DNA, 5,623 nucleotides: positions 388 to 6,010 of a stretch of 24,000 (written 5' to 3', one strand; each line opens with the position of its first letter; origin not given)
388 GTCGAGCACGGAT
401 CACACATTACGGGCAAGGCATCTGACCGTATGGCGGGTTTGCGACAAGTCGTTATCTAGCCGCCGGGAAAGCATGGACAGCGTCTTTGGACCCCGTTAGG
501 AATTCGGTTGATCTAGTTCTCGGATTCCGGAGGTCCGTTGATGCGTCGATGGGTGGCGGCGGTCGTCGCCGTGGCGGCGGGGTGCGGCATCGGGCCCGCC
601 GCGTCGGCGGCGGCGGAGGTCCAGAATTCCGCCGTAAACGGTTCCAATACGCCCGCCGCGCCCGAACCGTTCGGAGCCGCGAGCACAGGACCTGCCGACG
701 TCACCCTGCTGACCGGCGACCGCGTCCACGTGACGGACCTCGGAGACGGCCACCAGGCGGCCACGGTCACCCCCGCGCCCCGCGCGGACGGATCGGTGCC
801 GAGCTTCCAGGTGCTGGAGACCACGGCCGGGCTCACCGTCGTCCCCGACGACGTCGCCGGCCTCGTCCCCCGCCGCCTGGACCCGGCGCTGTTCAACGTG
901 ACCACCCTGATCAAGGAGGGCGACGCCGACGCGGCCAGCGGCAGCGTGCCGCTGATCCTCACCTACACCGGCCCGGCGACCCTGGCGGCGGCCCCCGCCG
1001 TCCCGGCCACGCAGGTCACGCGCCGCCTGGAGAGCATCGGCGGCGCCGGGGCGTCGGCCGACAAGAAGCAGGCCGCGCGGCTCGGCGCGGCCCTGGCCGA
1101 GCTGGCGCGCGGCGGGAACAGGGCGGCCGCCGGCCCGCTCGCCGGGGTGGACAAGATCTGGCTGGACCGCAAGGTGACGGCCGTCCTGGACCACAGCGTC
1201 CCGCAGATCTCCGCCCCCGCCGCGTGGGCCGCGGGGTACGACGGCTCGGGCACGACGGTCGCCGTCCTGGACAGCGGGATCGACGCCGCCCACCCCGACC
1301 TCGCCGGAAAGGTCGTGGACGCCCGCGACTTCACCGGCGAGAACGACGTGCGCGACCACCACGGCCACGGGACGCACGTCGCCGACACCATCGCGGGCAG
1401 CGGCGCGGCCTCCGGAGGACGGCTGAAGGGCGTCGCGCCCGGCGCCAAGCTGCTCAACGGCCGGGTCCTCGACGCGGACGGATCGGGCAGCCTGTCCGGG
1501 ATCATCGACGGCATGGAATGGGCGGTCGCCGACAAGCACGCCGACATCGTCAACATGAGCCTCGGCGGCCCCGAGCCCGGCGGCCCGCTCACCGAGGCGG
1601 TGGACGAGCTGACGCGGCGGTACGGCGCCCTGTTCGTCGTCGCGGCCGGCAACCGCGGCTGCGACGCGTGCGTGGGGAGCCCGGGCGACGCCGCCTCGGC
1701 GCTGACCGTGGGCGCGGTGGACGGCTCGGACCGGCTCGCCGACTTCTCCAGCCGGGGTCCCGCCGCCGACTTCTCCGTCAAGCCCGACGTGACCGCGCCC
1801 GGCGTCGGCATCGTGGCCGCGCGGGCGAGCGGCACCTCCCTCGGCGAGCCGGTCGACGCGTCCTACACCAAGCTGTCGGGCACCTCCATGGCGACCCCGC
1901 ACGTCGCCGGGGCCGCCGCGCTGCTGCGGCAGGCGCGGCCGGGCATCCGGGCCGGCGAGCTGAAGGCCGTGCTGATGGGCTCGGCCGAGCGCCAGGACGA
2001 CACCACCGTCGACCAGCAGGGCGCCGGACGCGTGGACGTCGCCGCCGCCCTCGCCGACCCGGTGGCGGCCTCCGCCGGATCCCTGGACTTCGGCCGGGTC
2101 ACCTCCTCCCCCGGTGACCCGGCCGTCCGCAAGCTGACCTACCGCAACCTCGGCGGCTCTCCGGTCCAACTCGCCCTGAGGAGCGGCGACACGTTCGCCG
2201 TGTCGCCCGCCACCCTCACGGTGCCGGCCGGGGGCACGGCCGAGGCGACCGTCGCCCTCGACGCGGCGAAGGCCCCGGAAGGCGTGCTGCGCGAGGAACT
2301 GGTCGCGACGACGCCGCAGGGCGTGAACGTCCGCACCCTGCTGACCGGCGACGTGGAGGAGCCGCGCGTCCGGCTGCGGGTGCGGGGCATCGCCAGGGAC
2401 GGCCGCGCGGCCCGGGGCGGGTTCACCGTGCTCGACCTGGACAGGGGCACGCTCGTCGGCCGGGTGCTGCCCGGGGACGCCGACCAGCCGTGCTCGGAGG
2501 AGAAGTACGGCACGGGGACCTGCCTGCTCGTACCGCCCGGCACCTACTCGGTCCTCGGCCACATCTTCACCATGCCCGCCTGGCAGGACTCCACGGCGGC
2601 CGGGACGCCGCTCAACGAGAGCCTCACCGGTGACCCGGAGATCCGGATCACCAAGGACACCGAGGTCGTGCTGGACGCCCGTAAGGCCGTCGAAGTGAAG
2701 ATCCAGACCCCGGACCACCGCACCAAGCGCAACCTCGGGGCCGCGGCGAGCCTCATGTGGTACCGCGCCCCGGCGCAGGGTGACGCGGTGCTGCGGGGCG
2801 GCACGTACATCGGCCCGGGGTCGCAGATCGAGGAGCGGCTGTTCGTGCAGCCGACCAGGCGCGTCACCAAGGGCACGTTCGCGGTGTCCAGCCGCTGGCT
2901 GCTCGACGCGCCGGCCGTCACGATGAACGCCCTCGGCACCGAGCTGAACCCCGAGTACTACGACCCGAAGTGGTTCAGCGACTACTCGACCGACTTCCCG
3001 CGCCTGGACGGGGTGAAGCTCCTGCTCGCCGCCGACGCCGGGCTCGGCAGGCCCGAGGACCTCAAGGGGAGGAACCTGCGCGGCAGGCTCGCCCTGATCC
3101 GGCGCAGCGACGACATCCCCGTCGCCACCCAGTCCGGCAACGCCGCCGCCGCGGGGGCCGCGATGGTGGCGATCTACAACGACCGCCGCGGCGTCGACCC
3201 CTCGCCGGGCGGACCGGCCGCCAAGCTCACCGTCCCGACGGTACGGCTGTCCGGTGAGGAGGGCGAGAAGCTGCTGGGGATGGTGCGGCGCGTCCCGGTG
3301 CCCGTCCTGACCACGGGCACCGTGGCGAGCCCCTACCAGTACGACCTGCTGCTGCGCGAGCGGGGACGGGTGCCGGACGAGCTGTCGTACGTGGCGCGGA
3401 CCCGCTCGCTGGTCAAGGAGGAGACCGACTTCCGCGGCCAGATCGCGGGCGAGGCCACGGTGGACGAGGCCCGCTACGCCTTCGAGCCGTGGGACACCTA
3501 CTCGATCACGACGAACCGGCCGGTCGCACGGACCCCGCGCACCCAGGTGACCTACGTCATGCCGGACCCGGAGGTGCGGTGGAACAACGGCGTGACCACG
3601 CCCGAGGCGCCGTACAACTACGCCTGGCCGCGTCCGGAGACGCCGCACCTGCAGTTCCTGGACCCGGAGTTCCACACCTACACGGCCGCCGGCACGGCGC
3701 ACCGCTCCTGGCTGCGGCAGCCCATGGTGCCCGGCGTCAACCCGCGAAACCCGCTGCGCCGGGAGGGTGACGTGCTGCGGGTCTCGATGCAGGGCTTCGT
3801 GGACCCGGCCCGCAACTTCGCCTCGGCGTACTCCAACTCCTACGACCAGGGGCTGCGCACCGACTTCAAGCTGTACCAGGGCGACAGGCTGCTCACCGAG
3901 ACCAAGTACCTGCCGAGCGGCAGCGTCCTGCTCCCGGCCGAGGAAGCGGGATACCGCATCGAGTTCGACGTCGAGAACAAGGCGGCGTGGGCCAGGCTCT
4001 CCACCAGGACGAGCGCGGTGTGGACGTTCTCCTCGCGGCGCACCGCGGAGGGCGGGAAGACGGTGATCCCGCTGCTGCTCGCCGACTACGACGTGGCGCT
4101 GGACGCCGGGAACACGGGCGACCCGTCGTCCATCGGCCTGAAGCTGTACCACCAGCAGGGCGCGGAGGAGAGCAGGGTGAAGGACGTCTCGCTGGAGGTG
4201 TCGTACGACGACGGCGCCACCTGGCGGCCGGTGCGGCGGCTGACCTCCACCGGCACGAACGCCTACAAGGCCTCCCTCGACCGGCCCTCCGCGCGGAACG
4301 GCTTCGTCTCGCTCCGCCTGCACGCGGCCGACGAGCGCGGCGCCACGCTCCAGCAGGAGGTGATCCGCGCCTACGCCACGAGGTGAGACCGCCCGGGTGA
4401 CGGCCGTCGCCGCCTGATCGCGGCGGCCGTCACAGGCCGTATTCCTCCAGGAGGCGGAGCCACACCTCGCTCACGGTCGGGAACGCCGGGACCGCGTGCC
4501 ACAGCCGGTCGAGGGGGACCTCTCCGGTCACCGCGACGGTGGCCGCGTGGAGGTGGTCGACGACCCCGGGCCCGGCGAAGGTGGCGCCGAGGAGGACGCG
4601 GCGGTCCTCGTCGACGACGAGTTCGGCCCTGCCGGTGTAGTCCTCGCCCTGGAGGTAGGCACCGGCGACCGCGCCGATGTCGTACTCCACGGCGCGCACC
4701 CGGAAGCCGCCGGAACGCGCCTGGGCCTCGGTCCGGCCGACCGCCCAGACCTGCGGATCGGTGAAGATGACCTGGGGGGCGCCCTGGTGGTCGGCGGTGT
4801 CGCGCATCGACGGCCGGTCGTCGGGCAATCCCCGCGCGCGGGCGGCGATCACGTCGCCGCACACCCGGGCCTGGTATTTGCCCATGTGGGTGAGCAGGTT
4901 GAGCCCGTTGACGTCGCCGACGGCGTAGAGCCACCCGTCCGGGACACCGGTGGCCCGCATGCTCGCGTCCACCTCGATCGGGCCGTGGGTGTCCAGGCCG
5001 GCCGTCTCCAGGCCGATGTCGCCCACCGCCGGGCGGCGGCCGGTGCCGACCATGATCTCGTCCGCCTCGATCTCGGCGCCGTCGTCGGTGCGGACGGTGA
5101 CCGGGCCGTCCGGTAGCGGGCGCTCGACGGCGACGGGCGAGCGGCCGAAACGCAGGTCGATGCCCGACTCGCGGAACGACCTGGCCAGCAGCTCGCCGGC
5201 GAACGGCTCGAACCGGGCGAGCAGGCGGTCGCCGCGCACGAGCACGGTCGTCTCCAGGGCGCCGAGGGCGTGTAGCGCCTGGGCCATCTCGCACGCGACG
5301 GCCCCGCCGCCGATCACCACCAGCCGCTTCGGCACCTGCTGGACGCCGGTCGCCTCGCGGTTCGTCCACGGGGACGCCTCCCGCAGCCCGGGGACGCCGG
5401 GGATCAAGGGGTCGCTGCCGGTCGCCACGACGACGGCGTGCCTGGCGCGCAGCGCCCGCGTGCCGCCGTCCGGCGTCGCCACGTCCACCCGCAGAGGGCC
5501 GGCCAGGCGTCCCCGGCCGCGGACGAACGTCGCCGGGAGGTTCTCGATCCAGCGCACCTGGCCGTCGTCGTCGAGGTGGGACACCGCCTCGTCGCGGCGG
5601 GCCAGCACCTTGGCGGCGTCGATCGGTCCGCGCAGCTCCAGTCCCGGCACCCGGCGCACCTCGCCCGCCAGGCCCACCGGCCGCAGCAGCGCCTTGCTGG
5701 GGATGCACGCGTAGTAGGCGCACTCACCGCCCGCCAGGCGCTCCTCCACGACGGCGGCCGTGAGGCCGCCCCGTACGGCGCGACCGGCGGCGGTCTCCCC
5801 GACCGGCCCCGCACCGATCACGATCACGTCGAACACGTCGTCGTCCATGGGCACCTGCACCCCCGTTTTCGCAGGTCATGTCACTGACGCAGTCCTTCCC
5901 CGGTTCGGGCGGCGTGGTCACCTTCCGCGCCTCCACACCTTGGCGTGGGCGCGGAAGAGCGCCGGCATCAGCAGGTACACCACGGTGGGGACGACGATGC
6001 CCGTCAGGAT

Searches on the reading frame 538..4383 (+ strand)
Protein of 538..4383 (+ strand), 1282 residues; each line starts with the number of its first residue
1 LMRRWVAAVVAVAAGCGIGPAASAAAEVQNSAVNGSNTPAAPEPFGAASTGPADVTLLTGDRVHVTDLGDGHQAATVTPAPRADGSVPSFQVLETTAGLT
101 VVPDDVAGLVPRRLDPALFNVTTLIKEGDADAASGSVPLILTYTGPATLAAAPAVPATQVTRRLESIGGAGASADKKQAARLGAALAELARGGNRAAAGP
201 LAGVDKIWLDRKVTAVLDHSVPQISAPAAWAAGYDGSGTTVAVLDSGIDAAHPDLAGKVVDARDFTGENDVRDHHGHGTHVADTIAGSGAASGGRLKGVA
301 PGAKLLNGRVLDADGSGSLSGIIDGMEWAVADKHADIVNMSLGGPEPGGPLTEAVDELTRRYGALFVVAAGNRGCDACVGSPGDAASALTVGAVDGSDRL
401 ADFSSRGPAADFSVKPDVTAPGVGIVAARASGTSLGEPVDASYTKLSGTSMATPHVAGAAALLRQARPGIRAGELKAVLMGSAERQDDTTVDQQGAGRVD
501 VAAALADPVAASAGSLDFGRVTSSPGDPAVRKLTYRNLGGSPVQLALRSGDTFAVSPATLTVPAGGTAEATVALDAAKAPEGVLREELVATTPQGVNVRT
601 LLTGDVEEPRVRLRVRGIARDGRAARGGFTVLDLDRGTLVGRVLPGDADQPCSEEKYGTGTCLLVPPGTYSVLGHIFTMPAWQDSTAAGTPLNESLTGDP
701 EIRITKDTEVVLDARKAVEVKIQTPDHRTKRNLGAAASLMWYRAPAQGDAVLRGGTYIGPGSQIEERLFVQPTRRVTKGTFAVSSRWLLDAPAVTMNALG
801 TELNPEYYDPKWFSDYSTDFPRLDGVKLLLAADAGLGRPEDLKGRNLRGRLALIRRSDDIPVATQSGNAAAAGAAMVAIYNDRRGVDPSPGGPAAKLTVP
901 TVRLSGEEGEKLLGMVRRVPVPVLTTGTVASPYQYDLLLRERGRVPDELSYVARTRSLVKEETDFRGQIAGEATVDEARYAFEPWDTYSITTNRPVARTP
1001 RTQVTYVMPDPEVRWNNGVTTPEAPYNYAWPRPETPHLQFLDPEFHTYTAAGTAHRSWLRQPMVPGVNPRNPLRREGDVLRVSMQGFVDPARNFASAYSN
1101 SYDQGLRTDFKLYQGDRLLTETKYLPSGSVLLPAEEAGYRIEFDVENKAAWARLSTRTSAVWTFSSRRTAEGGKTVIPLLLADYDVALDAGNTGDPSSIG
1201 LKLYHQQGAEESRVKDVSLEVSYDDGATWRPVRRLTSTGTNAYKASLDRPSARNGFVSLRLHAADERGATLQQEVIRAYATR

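Call 68: search_protein_families(library=pfam, proteins=[window:538-4383:+], max_evalue=0.0001)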
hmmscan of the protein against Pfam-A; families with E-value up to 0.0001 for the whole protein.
window:538-4383:+ (1282 aa): 2 families
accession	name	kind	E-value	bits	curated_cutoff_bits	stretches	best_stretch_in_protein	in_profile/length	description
PF00082.27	Peptidase_S8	-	4.1e-63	213.8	21.8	1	236-497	1-288/288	Subtilase family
PF02225.27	PA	-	2.8e-08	34.2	23.9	1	833-912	14-95/95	PA domain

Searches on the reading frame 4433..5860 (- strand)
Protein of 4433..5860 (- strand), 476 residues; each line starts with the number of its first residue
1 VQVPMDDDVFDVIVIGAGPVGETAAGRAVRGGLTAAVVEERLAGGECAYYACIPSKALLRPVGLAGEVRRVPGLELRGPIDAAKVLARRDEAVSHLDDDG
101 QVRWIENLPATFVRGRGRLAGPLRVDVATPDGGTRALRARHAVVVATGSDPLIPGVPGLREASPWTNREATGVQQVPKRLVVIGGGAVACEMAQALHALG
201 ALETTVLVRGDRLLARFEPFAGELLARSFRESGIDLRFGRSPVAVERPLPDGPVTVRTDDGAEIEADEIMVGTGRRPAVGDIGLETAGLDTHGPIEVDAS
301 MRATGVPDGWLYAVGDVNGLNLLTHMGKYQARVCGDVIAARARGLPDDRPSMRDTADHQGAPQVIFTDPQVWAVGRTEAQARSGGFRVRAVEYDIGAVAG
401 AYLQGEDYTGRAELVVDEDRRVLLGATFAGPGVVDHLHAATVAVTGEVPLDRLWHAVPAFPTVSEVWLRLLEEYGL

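Call 68: search_protein_families(library=pfam, proteins=[window:4433-5860:-], max_evalue=0.0001)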
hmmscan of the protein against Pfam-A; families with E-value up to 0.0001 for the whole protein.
window:4433-5860:- (476 aa): 5 families
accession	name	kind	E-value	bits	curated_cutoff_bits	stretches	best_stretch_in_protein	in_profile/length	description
PF07992.20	Pyr_redox_2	-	2.5e-47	162.1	26.1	1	10-318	1-277/291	Pyridine nucleotide-disulphide oxidoreductase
PF02852.28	Pyr_redox_dim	-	1e-16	61.6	25.3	1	362-467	2-106/110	Pyridine nucleotide-disulphide oxidoreductase, dimerisation domain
PF00070.33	Pyr_redox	-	1.6e-15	57.8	22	1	179-246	1-67/82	Pyridine nucleotide-disulphide oxidoreductase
PF13738.12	Pyr_redox_3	-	1.6e-08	34.6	30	1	141-308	126-300/305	Pyridine nucleotide-disulphide oxidoreductase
PF13434.12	Lys_Orn_oxgnase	-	4e-06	26.7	21.3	0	123-199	132-210/339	L-lysine 6-monooxygenase/L-ornithine 5-monooxygenase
